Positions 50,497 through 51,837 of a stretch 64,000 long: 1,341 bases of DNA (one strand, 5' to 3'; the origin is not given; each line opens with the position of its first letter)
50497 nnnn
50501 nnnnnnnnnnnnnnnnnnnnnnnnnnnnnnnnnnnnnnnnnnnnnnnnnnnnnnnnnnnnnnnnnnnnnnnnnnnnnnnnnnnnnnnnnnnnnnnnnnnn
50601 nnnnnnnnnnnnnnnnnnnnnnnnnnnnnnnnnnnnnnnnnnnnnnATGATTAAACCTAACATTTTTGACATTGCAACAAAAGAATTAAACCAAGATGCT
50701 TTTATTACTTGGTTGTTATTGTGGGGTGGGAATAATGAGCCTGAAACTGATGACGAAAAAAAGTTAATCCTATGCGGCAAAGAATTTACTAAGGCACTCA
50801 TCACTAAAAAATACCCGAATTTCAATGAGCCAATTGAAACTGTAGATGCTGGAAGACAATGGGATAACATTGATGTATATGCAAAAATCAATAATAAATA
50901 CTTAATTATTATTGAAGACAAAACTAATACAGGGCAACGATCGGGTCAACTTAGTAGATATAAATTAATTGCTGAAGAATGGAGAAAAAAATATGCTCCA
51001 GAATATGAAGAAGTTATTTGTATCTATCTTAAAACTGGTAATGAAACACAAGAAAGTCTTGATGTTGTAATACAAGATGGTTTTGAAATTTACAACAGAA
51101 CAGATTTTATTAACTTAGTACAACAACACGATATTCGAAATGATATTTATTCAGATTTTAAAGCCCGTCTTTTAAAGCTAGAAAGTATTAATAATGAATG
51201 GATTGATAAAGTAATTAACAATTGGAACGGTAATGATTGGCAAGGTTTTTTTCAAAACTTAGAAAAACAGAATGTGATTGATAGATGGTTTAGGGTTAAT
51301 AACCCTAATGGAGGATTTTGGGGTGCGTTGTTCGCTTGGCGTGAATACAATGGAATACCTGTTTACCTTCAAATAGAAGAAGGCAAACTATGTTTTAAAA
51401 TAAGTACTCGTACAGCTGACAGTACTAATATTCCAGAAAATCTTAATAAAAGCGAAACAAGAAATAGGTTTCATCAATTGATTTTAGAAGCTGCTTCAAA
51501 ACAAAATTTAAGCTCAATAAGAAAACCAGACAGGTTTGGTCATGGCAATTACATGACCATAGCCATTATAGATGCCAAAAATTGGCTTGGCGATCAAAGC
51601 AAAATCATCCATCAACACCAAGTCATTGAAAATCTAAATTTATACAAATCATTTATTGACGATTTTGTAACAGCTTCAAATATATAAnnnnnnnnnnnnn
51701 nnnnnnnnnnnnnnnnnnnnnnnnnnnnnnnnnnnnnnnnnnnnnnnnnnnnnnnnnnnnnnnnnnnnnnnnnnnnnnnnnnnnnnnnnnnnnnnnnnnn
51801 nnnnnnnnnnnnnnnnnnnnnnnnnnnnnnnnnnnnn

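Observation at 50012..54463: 4.3-kb accessory island bracketed by 93-bp direct repeats that duplicate the terminator and last 13 nt of the nagB-II gene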

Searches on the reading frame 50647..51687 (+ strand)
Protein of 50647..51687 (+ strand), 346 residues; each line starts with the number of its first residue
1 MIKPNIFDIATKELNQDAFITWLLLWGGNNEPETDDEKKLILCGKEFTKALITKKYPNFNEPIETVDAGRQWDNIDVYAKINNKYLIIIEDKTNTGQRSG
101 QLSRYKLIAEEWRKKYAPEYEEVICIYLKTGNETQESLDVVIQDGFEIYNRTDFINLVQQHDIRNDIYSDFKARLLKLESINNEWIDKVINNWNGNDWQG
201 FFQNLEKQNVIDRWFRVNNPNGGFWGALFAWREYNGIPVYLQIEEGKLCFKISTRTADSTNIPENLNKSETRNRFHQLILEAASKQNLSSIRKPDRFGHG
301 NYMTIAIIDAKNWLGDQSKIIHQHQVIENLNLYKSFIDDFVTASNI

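Call 6: search_protein_families(library=pfam, proteins=[window:50647-51687:+], max_evalue=0.01)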
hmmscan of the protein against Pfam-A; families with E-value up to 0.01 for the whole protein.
window:50647-51687:+ (346 aa): 1 family
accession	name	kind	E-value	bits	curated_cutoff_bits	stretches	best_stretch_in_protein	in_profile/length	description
PF14281.12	PDDEXK_4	-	4.1e-08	33.8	22.3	1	5-138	2-140/183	PD-(D/E)XK nuclease superfamily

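Call 7: search_protein_families(library=ncbifam, proteins=[window:50647-51687:+], max_evalue=0.01)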
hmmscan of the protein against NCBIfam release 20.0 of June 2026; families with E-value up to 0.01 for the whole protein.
window:50647-51687:+ (346 aa): 0 families

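Call 18: find_encoding_contigs(protein=window:50647-51687:+, flank=8000, max_places=10)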
Protein window:50647-51687:+ (346 aa): 4 contigs read that carry it; 3 places shown.
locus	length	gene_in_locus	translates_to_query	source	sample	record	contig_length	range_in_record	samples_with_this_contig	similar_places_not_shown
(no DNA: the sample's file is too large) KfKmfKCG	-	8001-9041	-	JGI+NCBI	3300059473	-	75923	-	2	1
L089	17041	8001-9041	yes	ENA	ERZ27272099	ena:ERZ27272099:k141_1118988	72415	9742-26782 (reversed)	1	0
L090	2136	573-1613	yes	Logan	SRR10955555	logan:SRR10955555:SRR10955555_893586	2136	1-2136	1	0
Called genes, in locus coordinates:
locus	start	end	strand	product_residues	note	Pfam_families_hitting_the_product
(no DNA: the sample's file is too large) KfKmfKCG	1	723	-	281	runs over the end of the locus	-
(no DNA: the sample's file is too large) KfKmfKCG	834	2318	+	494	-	-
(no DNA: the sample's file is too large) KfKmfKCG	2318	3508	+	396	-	-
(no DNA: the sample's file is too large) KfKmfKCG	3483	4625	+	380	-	PF13439:Glyco_transf_4, PF20706:GT4-conflict, PF00534:Glycos_transf_1, PF13692:Glyco_trans_1_4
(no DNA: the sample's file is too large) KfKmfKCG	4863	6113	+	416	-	PF04932:Wzy_C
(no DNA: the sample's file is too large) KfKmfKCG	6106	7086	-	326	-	PF20511:PMI_typeI_cat, PF21621:MPI_cupin_dom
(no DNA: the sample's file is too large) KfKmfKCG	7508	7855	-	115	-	PF12844:HTH_19, PF13560:HTH_31 (weak), PF01381:HTH_3, PF13443:HTH_26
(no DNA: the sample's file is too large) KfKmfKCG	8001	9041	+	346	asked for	PF14281:PDDEXK_4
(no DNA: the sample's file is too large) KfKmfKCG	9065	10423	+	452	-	-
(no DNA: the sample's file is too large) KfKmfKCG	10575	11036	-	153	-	PF13358:DDE_3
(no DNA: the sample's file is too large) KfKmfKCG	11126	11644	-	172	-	-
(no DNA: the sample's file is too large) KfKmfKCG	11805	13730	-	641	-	PF01182:Glucosamine_iso, PF02585:PIG-L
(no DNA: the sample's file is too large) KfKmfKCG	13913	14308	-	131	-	PF04134:DCC1-like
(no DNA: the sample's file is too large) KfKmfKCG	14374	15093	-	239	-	PF13568:OMP_b-brl_2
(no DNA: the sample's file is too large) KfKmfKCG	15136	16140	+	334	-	PF25594:GldB_lipo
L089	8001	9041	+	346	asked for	PF14281:PDDEXK_4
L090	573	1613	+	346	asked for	PF14281:PDDEXK_4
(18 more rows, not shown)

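Call 28: search_protein_families(library=padloc, proteins=[window:50647-51687:+], max_evalue=0.01)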
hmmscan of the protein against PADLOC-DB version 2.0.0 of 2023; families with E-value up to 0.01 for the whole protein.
window:50647-51687:+ (346 aa): 5 families
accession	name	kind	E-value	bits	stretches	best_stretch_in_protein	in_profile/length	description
PDLC04972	PDC-S26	-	7.5e-08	30.1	1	62-129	92-155/397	-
PDLC04977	PDC-S26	-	2.3e-06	25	1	66-159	97-180/400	-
PDLC04971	PDC-S26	-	7.3e-06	23.1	1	63-134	102-173/415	-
PDLC04983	PDC-S26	-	6e-05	20.6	1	65-128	91-150/413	-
PDLC04438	PDC-M13B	-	0.00028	18.8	0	285-338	13-66/158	-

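Call 29: search_protein_families(library=phrogs, proteins=[window:50647-51687:+], max_evalue=0.01)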
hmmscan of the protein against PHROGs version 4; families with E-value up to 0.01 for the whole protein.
window:50647-51687:+ (346 aa): 0 families

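Call 30: find_homologous_proteins(query=window:50647-51687:+, max_evalue=0.00001)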
Query window:50647-51687:+ (346 aa): 441 proteins with E <= 0.00001 among 1508 candidates; the best 120 are listed.
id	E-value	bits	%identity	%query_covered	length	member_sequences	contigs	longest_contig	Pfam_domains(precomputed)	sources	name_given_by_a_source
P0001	2.8e-234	795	100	100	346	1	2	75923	PF14281.13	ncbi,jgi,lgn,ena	jgi:hypothetical protein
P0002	3.7e-188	643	80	100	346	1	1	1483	PF14281.13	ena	-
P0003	5.3e-124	432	57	99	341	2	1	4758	PF14281.13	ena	-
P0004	1.3e-122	427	56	98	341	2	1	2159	PF14281.13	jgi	-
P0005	1.9e-122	427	56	98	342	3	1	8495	PF14281.13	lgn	-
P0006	9.7e-122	424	55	98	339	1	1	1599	PF14281.13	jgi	jgi:hypothetical protein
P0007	1.1e-121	424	55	99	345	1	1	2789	PF14281.13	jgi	jgi:hypothetical protein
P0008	4.3e-121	422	56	97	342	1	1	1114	PF14281.13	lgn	-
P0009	2.0e-120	420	58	97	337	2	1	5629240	PF14281.13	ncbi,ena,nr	nr:PD-(D/E)XK nuclease family protein [uncultured Draconibacterium sp.]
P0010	2.2e-120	420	53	98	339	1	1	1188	PF14281.13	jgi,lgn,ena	-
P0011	3.3e-120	419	56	98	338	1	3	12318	PF14281.13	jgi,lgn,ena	-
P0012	1.1e-119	418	56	98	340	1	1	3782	PF14281.13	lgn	-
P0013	1.6e-119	417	54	98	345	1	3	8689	PF14281.13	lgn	-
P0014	8.2e-119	415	56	97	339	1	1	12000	PF14281.13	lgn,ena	-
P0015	1.2e-118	414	57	97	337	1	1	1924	PF14281.13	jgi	-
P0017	8.7e-118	411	56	100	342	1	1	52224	PF14281.13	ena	-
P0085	4.0e-107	376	54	98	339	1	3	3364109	PF14281.13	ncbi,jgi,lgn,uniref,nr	ncbi:PD-(D/E)XK nuclease family protein [Empedobacter sp. ULE_I145]|uniref:PD-(D/E)XK nuclease famil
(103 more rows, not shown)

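Call 31: find_encoding_contigs(protein=P0009, flank=6000, max_places=3)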
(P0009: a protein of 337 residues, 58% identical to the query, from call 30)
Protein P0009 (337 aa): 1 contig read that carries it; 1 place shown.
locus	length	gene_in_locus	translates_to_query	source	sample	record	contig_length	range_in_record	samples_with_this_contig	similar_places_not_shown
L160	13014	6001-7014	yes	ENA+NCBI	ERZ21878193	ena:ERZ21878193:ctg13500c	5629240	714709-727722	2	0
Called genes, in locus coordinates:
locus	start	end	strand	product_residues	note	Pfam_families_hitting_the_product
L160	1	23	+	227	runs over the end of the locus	-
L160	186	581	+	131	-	PF28043:KwaA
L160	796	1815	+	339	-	PF16162:KwaB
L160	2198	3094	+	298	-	PF08878:HamA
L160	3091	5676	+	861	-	PF00270:DEAD, PF04851:ResIII, PF00271:Helicase_C (weak)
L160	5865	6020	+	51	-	-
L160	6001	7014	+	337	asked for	PF14281:PDDEXK_4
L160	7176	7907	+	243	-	-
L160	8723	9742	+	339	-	PF15599:Imm63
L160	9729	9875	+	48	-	-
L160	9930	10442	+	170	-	-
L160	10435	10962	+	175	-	-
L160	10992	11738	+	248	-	-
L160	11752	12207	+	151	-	-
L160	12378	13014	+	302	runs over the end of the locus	PF08808:RES (weak)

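Call 32: find_encoding_contigs(protein=P0085, flank=6000, max_places=3)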
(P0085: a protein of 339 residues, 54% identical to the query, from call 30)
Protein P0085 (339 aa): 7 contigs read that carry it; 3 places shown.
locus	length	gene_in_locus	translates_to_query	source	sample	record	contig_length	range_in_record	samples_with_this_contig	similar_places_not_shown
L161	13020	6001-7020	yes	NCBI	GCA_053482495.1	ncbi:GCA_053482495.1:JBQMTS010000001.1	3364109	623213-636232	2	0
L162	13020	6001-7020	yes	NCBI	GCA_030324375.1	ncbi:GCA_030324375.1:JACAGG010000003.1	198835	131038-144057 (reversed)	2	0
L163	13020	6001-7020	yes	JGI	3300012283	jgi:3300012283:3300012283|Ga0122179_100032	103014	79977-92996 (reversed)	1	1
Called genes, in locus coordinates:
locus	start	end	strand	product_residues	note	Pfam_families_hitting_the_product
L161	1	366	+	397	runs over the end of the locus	PF14253:AbiH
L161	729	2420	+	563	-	PF04326:SLFN_AlbA_2, PF21247:Fic-like_C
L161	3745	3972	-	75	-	-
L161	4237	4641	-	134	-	PF18925:DUF5675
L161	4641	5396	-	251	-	-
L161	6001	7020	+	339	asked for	PF14281:PDDEXK_4 (weak)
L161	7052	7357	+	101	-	-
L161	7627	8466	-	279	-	PF28045:HAEPLYID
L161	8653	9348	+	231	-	-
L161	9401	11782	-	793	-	PF02706:Wzz, PF13807:GNVR, PF01656:CbiA, PF13614:AAA_31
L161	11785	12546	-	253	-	PF02563:Poly_export, PF10531:SLBB, PF22461:SLBB_2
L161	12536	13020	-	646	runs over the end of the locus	PF13727:CoA_binding_3, PF22674:C2185-like_N (weak), PF00106:adh_short (weak), PF01073:3Beta_HSD, PF01370:Epimerase, PF02719:Polysacc_synt_2, PF04321:RmlD_sub_bind, PF16363:GDP_Man_Dehyd, +1 more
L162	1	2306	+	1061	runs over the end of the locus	PF00270:DEAD, PF04851:ResIII (faint), PF00271:Helicase_C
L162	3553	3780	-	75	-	-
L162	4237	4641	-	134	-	PF18925:DUF5675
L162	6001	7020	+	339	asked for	PF14281:PDDEXK_4 (weak)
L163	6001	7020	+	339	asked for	PF14281:PDDEXK_4 (weak)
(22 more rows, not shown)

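Call 33: find_encoding_contigs(protein=P0017, flank=6000, max_places=3)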
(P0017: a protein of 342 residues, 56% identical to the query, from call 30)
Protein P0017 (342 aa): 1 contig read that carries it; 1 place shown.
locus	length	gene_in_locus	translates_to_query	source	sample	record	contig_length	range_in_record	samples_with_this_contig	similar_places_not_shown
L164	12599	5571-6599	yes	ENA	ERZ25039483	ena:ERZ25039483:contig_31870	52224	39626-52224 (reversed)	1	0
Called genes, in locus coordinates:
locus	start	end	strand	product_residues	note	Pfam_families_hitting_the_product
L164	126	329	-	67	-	PF02151:UVR (faint)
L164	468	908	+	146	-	-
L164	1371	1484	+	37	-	-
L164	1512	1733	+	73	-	PF04231:Endonuclease_1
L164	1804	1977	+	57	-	PF18962:Por_Secre_tail (weak)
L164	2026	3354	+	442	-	PF08378:NERD (weak), PF00580:UvrD-helicase (faint), PF13245:AAA_19 (weak), PF01443:Viral_helicase1 (faint)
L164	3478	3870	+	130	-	PF13538:UvrD_C_2 (weak)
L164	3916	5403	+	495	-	PF02601:Exonuc_VII_L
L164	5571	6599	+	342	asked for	PF14281:PDDEXK_4 (weak)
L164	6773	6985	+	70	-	PF03747:ADP_ribosyl_GH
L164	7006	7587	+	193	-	PF03747:ADP_ribosyl_GH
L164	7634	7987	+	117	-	-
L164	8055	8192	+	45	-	-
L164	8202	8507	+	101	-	PF00565:SNase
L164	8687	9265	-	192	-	-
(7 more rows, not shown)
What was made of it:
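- On Known anti-phage defence system (PADLOC): Homologues do lie in defence islands (calls 31-33).
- Nuclease homologues lie beside Kiwa, Hachiman, AbiH and integrase genes (calls 31-33).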

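Call 58: search_solved_structures(query=window:50647-51687:+, max_evalue=1)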
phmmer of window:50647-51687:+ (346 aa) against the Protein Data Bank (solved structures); distinct sequences matched with E-value up to 1: 1.
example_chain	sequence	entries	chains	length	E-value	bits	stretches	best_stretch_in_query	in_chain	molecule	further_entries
1m6e_X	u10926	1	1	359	0.71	12.1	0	188-230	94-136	S-adenosyl-L-methionine:salicylic acid carboxyl methyltransferase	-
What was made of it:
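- Tried and rejected: A PDB sequence search with the nuclease found nothing (call 58).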

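Call 66: find_related_loci(query=window:50647-51687:+, collection=viral_contigs, flank=6000)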
Query window:50647-51687:+ (346 aa) in viral_contigs; peptide patterns used: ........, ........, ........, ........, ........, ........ (x = any residue, [..] = any of these).
9 stretches matched a pattern, but none encodes a relative of the query by tblastn (E <= 1e-3).
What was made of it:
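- Tried and rejected: A search of viral contigs with the nuclease found nothing (call 66).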

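Call 67: find_encoding_contigs(protein=P0002, flank=3000, max_places=4)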
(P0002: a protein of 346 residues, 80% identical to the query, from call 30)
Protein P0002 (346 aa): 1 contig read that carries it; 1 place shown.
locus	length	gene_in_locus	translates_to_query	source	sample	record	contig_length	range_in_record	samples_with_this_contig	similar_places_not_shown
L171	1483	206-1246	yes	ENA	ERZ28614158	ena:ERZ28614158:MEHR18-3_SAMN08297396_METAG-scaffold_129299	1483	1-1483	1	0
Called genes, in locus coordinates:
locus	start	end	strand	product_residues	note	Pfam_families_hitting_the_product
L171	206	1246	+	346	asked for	PF14281:PDDEXK_4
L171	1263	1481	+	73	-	?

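Call 74: predict_structure(alignment_id=A2)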
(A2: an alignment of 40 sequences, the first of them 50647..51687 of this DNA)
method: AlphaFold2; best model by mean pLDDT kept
length: 346 residues; sequences in the alignment: 40
mean_pLDDT: 90.2   pTM: 0.83
mean pLDDT of the five models: 90.2, 89.9, 89.7, 87.6, 87.1
residues with pLDDT >= 90: 249; 70-90: 79; 50-70: 11; < 50: 7
segments of 3 or more residues with pLDDT < 50: 94-98
pLDDT, mean of each block of 10 residues (from residue 1): 70 73 96 94 98 98 97 93 97 57 93 97 93 85 93 92 92 89 93 93 94 86 88 92 93 90 88 94 95 88 95 96 97 95 67
secondary structure, 60 per line:
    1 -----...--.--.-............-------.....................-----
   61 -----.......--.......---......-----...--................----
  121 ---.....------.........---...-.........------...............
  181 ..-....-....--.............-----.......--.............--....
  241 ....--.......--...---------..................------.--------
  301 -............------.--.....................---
elements in order: H16-27 H35-55 E66-72 E75-81 E85-90 H101-116 E124-128 H135-143 E147-149 H151-159 H166-182 H184-187 H195-207 E213-219 E222-234 E237-244 E247-253 H268-285 E302-309 H310-313 H323-343

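Call 76: fold_search(model_id=the predicted structure, library=pdb)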
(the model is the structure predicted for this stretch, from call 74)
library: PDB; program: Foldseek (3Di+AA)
matches with E <= 10: 858; with E <= 0.001: 0
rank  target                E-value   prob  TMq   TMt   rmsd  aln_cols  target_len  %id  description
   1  6xl1_A                5.7e-03  0.93  0.18  0.17  10.6       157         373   14  crystal structure of cA4-activated Card1(D294N) (released 2020-12-30)
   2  1xmx                  7.6e-03  0.93  0.19  0.17  10.6       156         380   15  Crystal structure of protein VC1899 from Vibrio cholerae (released 2004-11-16)
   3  1wte_MODEL_1_A        1.3e-02  0.60  0.21  0.25  20.2       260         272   13  Crystal structure of type II restrcition endonuclease, EcoO109I complexed with cognate DNA (released 2004-12-14)
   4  2vld_A                1.9e-02  0.97  0.19  0.28  10.8       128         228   14  crystal structure of a repair endonuclease from Pyrococcus abyssi (released 2009-05-19)
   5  9u49_A                2.2e-02  0.85  0.17  0.15  10.9       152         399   12  crystal structure of Cdn1 in complex with cA4 (released 2026-02-04)
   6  7bdv_C                2.3e-02  0.60  0.18  0.18  13.8       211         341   14  Structure of Can2 from Sulfobacillus thermosulfidooxidans in complex with cyclic tetra-adenylate (cA4) (released 2021-03-03)
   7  6qnz_B                2.5e-02  0.60  0.16  0.11  15.1       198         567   12  Crystal structure of the site-specific DNA nickase N.BspD6I E418A Mutant (released 2020-03-04)
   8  6wxw_A                2.6e-02  0.91  0.20  0.19   7.3       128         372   16  crystal structure of apo Card1 (released 2020-12-30)
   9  8e9b_D                2.8e-02  0.16  0.16  0.16  17.1       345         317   10  Cryo-EM structure of S. pombe Arp2/3 complex in the branch junction (released 2023-02-01)
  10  1wtd_B                2.9e-02  0.41  0.20  0.24  19.1       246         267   14  Crystal structure of type II restrcition endonuclease, EcoO109I DNA-free form (released 2004-12-14)
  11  2vld_B                3.3e-02  0.97  0.19  0.28  10.5       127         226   14  crystal structure of a repair endonuclease from Pyrococcus abyssi (released 2009-05-19)
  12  7bdv_A                3.7e-02  0.47  0.17  0.17  13.2       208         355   15  Structure of Can2 from Sulfobacillus thermosulfidooxidans in complex with cyclic tetra-adenylate (cA4) (released 2021-03-03)
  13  8bao_B                5.2e-02  0.72  0.18  0.17  10.9       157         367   13  Dysgonamonadaceae bacterium CRISPR ancillary nuclease 2 (released 2022-11-30)
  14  5gkj_B                6.5e-02  0.87  0.18  0.26   7.2       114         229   17  Structure of EndoMS in apo form (released 2016-11-02)
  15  8bao_A                1.3e-01  0.54  0.18  0.17  10.8       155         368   13  Dysgonamonadaceae bacterium CRISPR ancillary nuclease 2 (released 2022-11-30)
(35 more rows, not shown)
